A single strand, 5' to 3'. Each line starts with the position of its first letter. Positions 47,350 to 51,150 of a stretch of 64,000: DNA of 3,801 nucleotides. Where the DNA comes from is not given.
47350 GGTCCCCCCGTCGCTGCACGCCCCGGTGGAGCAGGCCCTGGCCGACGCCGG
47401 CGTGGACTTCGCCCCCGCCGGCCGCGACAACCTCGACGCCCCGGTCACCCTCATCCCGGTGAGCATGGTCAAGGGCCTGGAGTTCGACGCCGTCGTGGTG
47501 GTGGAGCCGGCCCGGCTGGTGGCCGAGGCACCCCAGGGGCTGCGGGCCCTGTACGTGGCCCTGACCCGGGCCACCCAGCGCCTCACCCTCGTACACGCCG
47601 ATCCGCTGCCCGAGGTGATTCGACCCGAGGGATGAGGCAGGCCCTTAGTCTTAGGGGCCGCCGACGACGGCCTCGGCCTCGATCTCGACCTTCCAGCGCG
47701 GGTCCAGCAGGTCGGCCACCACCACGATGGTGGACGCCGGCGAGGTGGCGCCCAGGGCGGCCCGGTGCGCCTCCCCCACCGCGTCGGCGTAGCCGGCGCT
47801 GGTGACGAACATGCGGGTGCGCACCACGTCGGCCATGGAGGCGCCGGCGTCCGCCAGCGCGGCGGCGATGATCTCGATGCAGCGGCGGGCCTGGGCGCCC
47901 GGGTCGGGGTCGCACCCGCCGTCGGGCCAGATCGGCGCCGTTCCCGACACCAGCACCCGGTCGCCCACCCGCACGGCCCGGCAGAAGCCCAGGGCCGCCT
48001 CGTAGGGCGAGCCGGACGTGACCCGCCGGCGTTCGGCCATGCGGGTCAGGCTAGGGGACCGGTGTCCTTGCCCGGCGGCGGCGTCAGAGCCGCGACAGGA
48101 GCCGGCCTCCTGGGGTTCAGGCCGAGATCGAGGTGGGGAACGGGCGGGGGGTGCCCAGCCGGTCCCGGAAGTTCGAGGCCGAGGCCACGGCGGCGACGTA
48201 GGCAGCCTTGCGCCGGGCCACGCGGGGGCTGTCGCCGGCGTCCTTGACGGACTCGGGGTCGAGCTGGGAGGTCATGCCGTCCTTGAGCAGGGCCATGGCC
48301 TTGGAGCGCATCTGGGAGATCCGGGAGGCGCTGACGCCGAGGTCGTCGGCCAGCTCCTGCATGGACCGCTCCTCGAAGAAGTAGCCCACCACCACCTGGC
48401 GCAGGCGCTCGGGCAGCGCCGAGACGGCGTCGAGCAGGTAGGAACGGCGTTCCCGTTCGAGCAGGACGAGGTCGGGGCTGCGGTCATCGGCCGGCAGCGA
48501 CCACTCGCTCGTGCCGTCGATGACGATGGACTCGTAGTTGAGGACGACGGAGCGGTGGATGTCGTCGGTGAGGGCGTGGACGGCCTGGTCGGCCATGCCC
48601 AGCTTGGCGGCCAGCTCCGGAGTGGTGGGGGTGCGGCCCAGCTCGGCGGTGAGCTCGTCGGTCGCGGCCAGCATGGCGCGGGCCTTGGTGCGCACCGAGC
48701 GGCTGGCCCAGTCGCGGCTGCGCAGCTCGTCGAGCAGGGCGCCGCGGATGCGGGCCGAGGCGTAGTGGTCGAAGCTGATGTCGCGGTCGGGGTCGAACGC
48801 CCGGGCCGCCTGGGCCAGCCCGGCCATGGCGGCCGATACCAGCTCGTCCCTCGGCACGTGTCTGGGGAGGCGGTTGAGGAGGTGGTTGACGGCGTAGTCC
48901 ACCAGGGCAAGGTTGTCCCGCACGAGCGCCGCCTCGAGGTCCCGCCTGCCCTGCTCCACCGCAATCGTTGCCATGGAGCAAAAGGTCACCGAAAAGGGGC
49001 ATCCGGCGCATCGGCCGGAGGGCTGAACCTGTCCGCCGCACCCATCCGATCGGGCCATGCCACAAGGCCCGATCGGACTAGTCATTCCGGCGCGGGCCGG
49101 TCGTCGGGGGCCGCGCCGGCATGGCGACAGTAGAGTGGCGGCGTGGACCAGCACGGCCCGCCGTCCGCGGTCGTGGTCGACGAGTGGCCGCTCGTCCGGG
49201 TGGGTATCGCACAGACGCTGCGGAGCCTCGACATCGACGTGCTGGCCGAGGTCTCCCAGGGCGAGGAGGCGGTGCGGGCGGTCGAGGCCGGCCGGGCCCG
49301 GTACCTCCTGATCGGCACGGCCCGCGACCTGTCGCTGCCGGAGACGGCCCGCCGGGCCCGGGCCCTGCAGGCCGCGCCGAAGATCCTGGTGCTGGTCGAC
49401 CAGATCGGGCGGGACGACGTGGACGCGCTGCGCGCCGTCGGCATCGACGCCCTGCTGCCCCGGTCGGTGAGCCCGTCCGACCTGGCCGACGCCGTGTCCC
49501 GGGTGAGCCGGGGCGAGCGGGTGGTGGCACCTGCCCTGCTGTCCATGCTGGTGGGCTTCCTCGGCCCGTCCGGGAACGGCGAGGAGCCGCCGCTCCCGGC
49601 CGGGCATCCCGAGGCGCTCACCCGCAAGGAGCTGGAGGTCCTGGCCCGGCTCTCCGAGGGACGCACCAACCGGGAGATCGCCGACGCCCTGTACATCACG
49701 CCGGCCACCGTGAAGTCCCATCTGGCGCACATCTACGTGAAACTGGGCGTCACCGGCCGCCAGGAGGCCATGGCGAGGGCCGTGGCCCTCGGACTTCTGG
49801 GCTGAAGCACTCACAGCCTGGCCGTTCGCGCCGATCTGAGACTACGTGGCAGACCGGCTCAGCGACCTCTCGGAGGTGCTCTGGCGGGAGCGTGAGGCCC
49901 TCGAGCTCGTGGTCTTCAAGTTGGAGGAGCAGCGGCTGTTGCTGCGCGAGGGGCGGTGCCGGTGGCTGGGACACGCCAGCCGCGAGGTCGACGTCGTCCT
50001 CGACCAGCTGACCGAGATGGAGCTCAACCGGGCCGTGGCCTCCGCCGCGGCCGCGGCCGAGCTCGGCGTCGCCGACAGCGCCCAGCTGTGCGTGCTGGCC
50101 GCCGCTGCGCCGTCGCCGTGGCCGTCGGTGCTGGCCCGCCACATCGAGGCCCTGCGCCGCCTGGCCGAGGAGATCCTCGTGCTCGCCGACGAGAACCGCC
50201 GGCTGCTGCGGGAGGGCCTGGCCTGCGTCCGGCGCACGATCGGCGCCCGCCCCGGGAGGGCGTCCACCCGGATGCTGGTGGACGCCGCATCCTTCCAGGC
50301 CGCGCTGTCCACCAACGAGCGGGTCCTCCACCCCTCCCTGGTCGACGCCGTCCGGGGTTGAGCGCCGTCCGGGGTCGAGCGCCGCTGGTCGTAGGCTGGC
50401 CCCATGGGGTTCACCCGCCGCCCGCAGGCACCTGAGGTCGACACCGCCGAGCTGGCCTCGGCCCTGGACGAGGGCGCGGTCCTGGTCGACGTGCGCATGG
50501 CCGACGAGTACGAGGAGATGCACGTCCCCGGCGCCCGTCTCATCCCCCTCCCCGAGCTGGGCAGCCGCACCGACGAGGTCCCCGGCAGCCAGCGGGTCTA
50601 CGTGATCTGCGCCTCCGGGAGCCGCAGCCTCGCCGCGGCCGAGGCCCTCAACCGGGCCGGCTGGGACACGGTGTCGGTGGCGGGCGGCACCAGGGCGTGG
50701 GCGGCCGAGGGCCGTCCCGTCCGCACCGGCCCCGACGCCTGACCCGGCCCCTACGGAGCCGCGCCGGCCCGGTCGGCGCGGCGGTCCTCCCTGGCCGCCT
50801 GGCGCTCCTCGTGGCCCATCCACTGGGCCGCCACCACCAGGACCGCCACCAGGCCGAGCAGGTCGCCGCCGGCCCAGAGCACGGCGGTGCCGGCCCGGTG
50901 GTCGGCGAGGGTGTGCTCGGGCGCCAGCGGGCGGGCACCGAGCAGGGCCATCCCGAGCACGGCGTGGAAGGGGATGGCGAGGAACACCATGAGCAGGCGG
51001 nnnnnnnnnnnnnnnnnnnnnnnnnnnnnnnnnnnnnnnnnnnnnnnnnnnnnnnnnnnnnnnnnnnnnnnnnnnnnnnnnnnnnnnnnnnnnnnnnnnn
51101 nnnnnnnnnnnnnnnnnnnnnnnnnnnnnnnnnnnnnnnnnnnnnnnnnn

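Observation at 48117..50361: FliA/WhiG-type sigma factor, atypical NarL regulator and FlgN-like gene form a compact unit with a 12-bp perfect palindrome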

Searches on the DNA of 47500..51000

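Call 77: search_rna_families(source=window, start=47500, end=51000, threshold=evalue, max_evalue=1)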
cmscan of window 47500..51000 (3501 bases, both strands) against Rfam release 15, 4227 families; matches with E-value up to 1: 2.
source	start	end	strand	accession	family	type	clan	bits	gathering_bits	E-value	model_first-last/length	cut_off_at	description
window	50259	50286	+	RF01836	weev_FSE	Cis-reg; frameshift_element;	-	25.6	40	0.57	1-27/27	no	ribosomal frameshift site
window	50259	50286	-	RF01836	weev_FSE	Cis-reg; frameshift_element;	-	25.3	40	0.66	1-27/27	no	ribosomal frameshift site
